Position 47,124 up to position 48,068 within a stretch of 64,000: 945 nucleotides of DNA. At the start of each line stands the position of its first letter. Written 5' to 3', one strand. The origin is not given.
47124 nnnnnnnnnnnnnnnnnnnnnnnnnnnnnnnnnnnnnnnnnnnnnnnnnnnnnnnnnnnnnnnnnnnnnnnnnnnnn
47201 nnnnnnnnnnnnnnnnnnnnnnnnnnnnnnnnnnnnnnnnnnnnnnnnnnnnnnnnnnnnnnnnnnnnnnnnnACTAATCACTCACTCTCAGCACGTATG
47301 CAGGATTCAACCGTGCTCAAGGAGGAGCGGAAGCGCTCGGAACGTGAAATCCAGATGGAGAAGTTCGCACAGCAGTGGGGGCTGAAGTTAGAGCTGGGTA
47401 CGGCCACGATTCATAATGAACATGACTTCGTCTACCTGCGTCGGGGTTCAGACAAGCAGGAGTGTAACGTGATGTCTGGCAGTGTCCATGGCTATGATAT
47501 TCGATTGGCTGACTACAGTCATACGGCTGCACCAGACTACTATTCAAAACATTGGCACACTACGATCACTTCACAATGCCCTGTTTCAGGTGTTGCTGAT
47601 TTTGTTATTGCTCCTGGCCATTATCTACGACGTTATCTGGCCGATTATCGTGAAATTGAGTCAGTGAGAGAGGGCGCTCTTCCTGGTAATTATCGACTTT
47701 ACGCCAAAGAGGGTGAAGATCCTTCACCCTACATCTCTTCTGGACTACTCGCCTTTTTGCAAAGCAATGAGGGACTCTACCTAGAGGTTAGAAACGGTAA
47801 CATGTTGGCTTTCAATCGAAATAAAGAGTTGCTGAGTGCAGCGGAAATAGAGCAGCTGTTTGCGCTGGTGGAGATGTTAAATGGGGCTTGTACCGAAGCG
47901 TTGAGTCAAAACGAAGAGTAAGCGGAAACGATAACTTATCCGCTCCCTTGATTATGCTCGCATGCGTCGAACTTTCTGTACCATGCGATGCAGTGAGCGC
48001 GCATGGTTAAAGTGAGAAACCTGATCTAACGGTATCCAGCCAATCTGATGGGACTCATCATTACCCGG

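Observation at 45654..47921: SulP/BicA-like transporter with an unassigned ~200-aa C-terminal domain after the STAS domain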

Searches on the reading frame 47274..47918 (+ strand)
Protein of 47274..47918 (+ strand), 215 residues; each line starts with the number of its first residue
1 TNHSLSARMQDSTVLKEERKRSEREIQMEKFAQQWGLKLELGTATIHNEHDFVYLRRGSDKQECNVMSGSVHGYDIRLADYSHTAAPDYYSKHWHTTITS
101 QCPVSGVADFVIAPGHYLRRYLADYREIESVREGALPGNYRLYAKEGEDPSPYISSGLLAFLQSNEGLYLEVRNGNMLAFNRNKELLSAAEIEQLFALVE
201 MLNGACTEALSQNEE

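Call 3: search_protein_families(library=pfam, proteins=[window:47289-47918:+], max_evalue=1)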
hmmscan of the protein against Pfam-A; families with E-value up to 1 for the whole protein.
window:47289-47918:+ (210 aa): 2 families
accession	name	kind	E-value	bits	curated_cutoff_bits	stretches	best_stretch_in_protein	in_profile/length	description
PF20010.5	Collagen_trimer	-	0.14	12.7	23.8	1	149-170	17-38/49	Collagen trimerization domain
PF20109.4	Trans_reg_dom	-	0.33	11.8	23.8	0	14-32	39-57/60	Proteobacterial transcriptional regulator-like domain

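Call 4: search_protein_families(library=ncbifam, proteins=[window:47289-47918:+], max_evalue=1)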
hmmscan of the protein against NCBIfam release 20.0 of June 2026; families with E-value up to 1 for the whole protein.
window:47289-47918:+ (210 aa): 0 families

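Call 6: find_homologous_proteins(query=window:47289-47918:+, max_evalue=0.001)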
Query window:47289-47918:+ (210 aa): 13 proteins with E <= 0.001 among 308 candidates.
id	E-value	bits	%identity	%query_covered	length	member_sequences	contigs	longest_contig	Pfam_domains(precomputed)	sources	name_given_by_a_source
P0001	1.4e-60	222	51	96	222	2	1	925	-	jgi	-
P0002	3.1e-56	208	50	96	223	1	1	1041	-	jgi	-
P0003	2.1e-52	196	48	98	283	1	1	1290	-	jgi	-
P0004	1.5e-46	177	60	68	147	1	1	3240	-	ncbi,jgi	-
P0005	1.2e-40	157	42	95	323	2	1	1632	-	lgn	-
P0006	1.4e-40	157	56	63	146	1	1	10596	-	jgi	-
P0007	2.9e-40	156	42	95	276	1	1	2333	-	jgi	-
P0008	2.7e-38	150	40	95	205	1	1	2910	-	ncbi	-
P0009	1.1e-37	148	42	96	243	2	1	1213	-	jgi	jgi:hypothetical protein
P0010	5.7e-35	139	40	88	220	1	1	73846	-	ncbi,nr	ncbi:MAG: hypothetical protein HY028_03805 [Gammaproteobacteria bacterium]|nr:hypothetical protein [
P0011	9.8e-35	138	42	84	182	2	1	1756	-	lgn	-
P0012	2.6e-33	133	43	76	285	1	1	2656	PF07670.20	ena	-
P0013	3.0e-23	100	40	66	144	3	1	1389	-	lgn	-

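Call 9: find_encoding_contigs(protein=P0010, flank=10000, max_places=3)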
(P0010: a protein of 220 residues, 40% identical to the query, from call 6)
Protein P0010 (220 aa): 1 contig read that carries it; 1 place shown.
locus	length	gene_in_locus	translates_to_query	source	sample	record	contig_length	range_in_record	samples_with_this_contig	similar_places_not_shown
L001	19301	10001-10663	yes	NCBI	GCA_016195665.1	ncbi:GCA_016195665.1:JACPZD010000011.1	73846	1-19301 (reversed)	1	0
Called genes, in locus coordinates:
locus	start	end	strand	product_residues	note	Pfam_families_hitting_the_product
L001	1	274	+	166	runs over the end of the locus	PF04751:DarP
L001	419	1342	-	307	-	PF03186:CobD_Cbib, PF17113:AmpE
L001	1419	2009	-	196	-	PF01510:Amidase_2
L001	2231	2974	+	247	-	PF13230:GATase_4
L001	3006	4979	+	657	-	PF00999:Na_H_Exchanger, PF02254:TrkA_N, PF02080:TrkA_C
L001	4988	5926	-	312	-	PF00126:HTH_1, PF03466:LysR_substrate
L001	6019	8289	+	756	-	PF00916:Sulfate_transp, PF16983:MFS_MOT1 (weak)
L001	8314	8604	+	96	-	PF00543:P-II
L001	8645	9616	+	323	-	PF05982:Sbt_1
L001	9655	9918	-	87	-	PF01329:Pterin_4a (weak)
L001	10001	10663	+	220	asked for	-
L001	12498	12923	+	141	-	PF00101:RuBisCO_small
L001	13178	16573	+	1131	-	PF00004:AAA, PF17866:AAA_lid_6, PF12288:CsoS2_M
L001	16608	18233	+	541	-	PF20687:CsoSCA_N, PF20686:CsoSCA_cat, PF08936:CsoSCA_C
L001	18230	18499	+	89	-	PF03319:EutN_CcmL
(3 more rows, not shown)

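Call 26: search_protein_representatives(alignment_id=A2)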
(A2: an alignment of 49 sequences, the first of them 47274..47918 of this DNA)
Query: 49 sequences, 215 profile positions. Proteins with E-value up to 0.001 (for the whole library): 1347; up to 1e-10: 133; up to 1e-30: 19. The best 150 are listed.
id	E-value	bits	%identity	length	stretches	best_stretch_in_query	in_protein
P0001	5.3e-93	327.1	-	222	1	1-213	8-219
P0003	4.9e-90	317.4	-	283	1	1-212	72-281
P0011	1.4e-71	257.1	-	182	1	28-206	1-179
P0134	1.1e-67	244.3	-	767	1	1-207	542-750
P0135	2.8e-65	236.5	-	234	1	21-205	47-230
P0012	1.0e-61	224.9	-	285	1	40-207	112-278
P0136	5.1e-61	222.5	-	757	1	2-210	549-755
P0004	5.7e-59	215.9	-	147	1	67-214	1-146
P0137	2.4e-57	210.6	-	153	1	15-169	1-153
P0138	2.4e-50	187.7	-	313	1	2-211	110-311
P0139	1.1e-49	185.5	-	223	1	2-212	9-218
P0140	5.3e-48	180.0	-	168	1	85-211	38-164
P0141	3.1e-44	167.7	-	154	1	67-211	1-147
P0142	2.0e-43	165.0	-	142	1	67-205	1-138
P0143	3.0e-42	161.2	-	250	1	2-205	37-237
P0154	1.2e-19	87.3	-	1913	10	49-90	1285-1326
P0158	1.6e-16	77.1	-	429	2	22-200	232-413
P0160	3.7e-15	72.6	-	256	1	13-200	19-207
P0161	4.8e-15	72.3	-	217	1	13-190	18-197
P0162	6.2e-15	71.9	-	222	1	18-205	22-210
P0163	4.7e-14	69.1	-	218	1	21-190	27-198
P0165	5.7e-14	68.8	-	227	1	17-185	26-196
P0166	6.0e-14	68.7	-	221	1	20-199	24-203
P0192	1.6e-12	64.0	-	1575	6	49-90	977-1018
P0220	1.3e-11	61.1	-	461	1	20-194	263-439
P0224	1.5e-11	60.9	-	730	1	2-203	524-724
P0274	1.9e-10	57.2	-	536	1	2-208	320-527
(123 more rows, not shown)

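Call 27: search_protein_families(library=pfam, proteins=[P0160, P0161, P0162, P0163, P0165, P0166, P0158, P0220, P0224, P0274], max_evalue=0.01)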
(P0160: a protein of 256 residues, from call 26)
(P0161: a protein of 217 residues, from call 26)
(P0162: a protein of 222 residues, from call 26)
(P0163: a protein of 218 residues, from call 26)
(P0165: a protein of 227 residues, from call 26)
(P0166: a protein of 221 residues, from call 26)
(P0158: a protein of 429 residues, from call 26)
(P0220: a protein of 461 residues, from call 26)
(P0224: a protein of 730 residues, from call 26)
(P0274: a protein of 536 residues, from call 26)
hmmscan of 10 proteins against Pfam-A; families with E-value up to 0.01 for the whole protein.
P0160 (256 aa): 0 families

P0161 (217 aa): 0 families

P0162 (222 aa): 0 families

P0163 (218 aa): 0 families

P0165 (227 aa): 0 families

P0166 (221 aa): 0 families

P0158 (429 aa): 1 family
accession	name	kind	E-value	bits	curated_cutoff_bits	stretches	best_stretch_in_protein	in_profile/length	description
PF11335.13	DUF3137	-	6.8e-10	39.4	26.1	2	124-188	31-100/139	Protein of unknown function (DUF3137)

P0220 (461 aa): 2 families
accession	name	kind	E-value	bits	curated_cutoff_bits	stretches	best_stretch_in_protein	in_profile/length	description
PF14559.12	TPR_19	-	0.00054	20.7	25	1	143-188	4-49/68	Tetratricopeptide repeat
PF07719.23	TPR_2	-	0.0036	17.8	27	0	84-103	2-21/34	Tetratricopeptide repeat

P0224 (730 aa): 2 families
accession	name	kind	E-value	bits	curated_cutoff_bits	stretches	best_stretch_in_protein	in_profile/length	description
PF00916.26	Sulfate_transp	-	3.2e-61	207.6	23.2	1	18-402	1-380/380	Sulfate permease family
PF16983.11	MFS_MOT1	-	7.5e-06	26.7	30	1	282-379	25-111/111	Molybdate transporter of MFS superfamily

P0274 (536 aa): 2 families
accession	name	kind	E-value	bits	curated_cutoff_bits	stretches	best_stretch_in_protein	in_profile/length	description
PF00916.26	Sulfate_transp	-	1e-25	90.7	23.2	1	51-197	234-379/380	Sulfate permease family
PF16983.11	MFS_MOT1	-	1.8e-06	28.7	30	1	93-175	27-111/111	Molybdate transporter of MFS superfamily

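Call 29: predict_structure(alignment_id=A2)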
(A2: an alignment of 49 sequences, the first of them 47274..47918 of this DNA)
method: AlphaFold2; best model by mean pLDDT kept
length: 215 residues; sequences in the alignment: 49
mean_pLDDT: 89.4   pTM: 0.84
mean pLDDT of the five models: 89.4, 89.2, 88.8, 88.0, 88.0
residues with pLDDT >= 90: 161; 70-90: 33; 50-70: 14; < 50: 7
segments of 3 or more residues with pLDDT < 50: 1-3
pLDDT, mean of each block of 10 residues (from residue 1): 53 51 90 97 87 90 96 96 83 94 94 95 92 88 96 95 97 97 96 98 95 86
secondary structure, 60 per line:
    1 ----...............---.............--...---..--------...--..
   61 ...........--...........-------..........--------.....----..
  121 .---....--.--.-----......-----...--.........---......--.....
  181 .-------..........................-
elements in order: H5-19 H23-35 E38-40 E59-71 E74-84 E92-101 E110-114 E125-128 E140-145 H156-164 E168-173 E176-181 H189-214

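Call 37: search_protein_families(library=pfam, alignment_id=A3, max_evalue=1)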
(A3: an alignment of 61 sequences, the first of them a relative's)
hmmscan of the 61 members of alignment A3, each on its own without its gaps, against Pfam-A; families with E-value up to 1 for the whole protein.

A. member 1, P0160 (256 aa): 4 families
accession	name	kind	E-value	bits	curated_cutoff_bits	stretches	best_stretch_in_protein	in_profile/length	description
PF13176.12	TPR_7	-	0.082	13.5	27.9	0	211-226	4-19/36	Tetratricopeptide repeat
PF13828.11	DUF4190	-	0.098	12.9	35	1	5-38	13-45/62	Domain of unknown function (DUF4190)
PF02699.20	YajC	-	0.13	12.6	28.2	1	5-38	3-36/78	Preprotein translocase subunit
PF14316.11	DUF4381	-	0.17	12.6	27.2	1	3-39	20-57/145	Domain of unknown function (DUF4381)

B. families by the number of members that match (of 61 scanned): 53 families (the first 25 are shown)
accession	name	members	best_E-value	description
PF11335.13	DUF3137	9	0.0011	Protein of unknown function (DUF3137)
PF14316.11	DUF4381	4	0.031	Domain of unknown function (DUF4381)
PF05545.16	FixQ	2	0.097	Cbb3-type cytochrome oxidase component FixQ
PF04995.19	CcmD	2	0.13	Heme exporter protein D (CcmD)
PF08114.16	PMP1_2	2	0.14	ATPase proteolipid family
PF07862.16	Nif11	1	0.0075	Nif11 domain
PF02038.21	ATP1G1_PLM_MAT8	1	0.0083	ATP1G1/PLM/MAT8 family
PF22819.2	TcaA_5th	1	0.0085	TcaA protein NTF2-like domain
PF15932.10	DUF4748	1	0.0093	Domain of unknown function (DUF4748)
PF14991.11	MLANA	1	0.01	Protein melan-A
PF23933.1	DUF7269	1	0.013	Family of unknown function (DUF7269)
PF23906.1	DUF7248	1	0.016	Family of unknown function (DUF7248)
PF19001.5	DUF5730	1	0.017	Family of unknown function (DUF5730)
PF06143.16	Baculo_11_kDa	1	0.024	Baculovirus 11 kDa family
PF05005.20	Ocnus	1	0.031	Janus/Ocnus family (Ocnus)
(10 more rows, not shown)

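Call 42: find_related_loci(query=A2, collection=genome_contigs, flank=10000)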
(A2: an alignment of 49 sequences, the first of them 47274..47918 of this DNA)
Query A2 (215 aa) in genome_contigs; peptide patterns used: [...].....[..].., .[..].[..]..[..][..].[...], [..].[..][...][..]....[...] (x = any residue, [..] = any of these).
169 stretches matched a pattern; 100 encode a relative of the query (tblastn E <= 1e-3); the best 80 are kept; 80 distinct loci.
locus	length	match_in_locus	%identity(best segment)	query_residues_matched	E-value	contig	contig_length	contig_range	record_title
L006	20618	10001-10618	68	1-205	4e-94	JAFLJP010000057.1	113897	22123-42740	MAG: Gammaproteobacteria bacterium isolate MC-02 c_000000779713, whole genome shotgun sequence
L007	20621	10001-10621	66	1-206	2e-92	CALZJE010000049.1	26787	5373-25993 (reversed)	MAG: uncultured Ectothiorhodospiraceae bacterium isolate FO_M_Gamma_061.1 genome assembly, contig: scaffold_1224, whole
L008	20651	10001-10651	56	1-214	1e-78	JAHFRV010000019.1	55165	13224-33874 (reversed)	MAG: Gammaproteobacteria bacterium isolate nzgw582 NODE_153_length_55166_cov_4.665056, whole genome shotgun sequence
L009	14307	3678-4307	55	1-207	5e-75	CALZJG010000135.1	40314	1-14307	MAG: uncultured Chromatiaceae bacterium isolate FCS_M_Gamma_041 genome assembly, contig: k121_1459890, whole genome shot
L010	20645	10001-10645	53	1-212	2e-74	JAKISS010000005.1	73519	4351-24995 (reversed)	MAG: Gammaproteobacteria bacterium isolate D96SM.bin.23 NODE_220_length_73519_cov_59.194858, whole genome shotgun sequen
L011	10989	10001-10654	54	1-215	2e-74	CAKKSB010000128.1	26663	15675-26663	Gammaproteobacteria bacterium isolate Hainich-H32-bin066-1 genome assembly, contig: H32-bin066_1_Hain_PNK108_H32_02um_86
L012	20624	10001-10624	54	1-208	3e-74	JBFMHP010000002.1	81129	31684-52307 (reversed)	MAG: Pseudomonadota bacterium isolate MAG326 MAG326_2, whole genome shotgun sequence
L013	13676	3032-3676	52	1-212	3e-74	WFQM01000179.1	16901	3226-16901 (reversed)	MAG: Gammaproteobacteria bacterium isolate S013_42 k151_25355, whole genome shotgun sequence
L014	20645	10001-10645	52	1-212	6e-74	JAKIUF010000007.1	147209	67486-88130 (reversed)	MAG: Gammaproteobacteria bacterium isolate D100SM.bin.11 NODE_28_length_147209_cov_5.666975, whole genome shotgun sequen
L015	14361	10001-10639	53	1-209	3e-70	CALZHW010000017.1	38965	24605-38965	MAG: uncultured Ectothiorhodospiraceae bacterium isolate FCS_M_Gamma_062.3 genome assembly, contig: NODE_54_length_38965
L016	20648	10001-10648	50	1-213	2e-70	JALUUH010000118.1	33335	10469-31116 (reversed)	MAG: Gammaproteobacteria bacterium isolate 128-326_maxbin2_scaf2bin.117 128-326_scaffold_461_c1, whole genome shotgun se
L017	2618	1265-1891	51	1-206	2e-70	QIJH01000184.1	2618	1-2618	MAG: Chromatiaceae bacterium isolate SZUA-76 Ga0063293_10198207, whole genome shotgun sequence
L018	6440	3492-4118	51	1-206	5e-69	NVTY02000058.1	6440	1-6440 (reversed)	MAG: Thiotrichaceae bacterium isolate NORP103 MHASMcontig_95557, whole genome shotgun sequence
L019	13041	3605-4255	50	1-214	2e-68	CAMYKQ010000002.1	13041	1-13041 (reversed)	MAG: uncultured Gammaproteobacteria bacterium isolate Biocath_Gamma_008 genome assembly, contig: k127_508, whole genome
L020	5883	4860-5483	51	1-205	3e-68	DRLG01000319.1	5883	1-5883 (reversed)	MAG TPA_asm: Chromatiales bacterium isolate HyVt-459 HyVt-459_k145_966030, whole genome shotgun sequence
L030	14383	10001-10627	47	1-206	5e-64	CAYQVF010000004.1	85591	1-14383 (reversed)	MAG TPA_asm: uncultured Chromatiaceae bacterium isolate SRP128015_co1_170 genome assembly, contig: NODE_115_length_85591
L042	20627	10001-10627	42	1-209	2e-50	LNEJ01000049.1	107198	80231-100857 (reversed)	MAG: Gammaproteobacteria bacterium Ga0074134 Ga0074134_146.1, whole genome shotgun sequence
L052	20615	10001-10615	42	1-209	2e-47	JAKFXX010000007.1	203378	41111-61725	MAG: Gammaproteobacteria bacterium isolate ND4_Bin_8 ND4_0000002, whole genome shotgun sequence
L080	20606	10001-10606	41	1-205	5e-41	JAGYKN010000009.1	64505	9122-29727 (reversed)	MAG: Burkholderiaceae bacterium isolate M30B68 9, whole genome shotgun sequence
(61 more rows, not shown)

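Call 57: list_cluster_members(proteins=[P0136, P0224, P0134, P0160, P0161, P0162, P0163, P0166, P0158, P0220])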
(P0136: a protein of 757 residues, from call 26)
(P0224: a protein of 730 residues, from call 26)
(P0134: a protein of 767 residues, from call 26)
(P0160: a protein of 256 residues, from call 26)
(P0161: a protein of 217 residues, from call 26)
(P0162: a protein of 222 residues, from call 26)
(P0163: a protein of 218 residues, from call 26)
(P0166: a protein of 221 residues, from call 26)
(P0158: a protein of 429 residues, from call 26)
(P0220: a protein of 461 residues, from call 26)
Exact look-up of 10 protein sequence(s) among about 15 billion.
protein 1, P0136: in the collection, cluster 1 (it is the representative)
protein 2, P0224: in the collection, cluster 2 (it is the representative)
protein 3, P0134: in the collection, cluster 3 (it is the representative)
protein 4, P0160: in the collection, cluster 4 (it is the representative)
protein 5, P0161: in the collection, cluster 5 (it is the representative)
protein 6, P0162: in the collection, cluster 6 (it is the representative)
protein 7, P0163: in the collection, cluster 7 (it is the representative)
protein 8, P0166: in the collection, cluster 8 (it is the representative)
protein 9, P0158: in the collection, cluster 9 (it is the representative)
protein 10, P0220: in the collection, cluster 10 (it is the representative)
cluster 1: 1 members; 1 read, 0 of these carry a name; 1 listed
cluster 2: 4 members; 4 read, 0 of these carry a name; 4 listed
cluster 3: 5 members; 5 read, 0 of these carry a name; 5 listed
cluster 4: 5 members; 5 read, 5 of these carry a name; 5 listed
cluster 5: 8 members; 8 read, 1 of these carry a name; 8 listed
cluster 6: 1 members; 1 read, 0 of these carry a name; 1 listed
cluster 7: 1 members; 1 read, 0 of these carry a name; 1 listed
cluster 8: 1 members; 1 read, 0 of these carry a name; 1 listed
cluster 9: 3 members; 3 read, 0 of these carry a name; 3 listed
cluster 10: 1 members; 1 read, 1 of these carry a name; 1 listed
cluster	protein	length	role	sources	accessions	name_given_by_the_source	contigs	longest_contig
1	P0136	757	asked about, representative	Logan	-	-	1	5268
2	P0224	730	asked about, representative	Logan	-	-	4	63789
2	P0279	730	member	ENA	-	-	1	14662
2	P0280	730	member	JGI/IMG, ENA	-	-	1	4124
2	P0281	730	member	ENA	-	-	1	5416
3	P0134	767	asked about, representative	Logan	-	-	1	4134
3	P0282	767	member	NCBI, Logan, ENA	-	-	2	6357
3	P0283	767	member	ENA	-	-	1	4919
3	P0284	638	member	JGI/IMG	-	-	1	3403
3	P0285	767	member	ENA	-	-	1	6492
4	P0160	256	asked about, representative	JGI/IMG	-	hypothetical protein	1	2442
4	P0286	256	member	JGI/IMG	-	hypothetical protein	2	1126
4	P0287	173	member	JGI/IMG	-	hypothetical protein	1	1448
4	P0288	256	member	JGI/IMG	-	hypothetical protein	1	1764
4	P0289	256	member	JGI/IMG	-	hypothetical protein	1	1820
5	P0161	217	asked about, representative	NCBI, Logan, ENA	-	-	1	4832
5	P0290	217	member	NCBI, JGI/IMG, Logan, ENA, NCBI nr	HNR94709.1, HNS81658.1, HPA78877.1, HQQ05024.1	MAG TPA: hypothetical protein PKM67_09405 [Kiritimatiellia bacterium] | hypothetical protein [Kiritimatiellia bacterium]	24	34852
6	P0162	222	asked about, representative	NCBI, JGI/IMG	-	-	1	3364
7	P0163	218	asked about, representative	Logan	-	-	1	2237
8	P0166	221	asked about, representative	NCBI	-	-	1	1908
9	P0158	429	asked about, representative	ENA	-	-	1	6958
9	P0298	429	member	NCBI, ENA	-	-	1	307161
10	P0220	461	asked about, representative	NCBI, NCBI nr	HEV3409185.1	MAG TPA: hypothetical protein VG095_02745 [Chthoniobacterales bacterium] | hypothetical protein [Chthoniobacterales bacterium]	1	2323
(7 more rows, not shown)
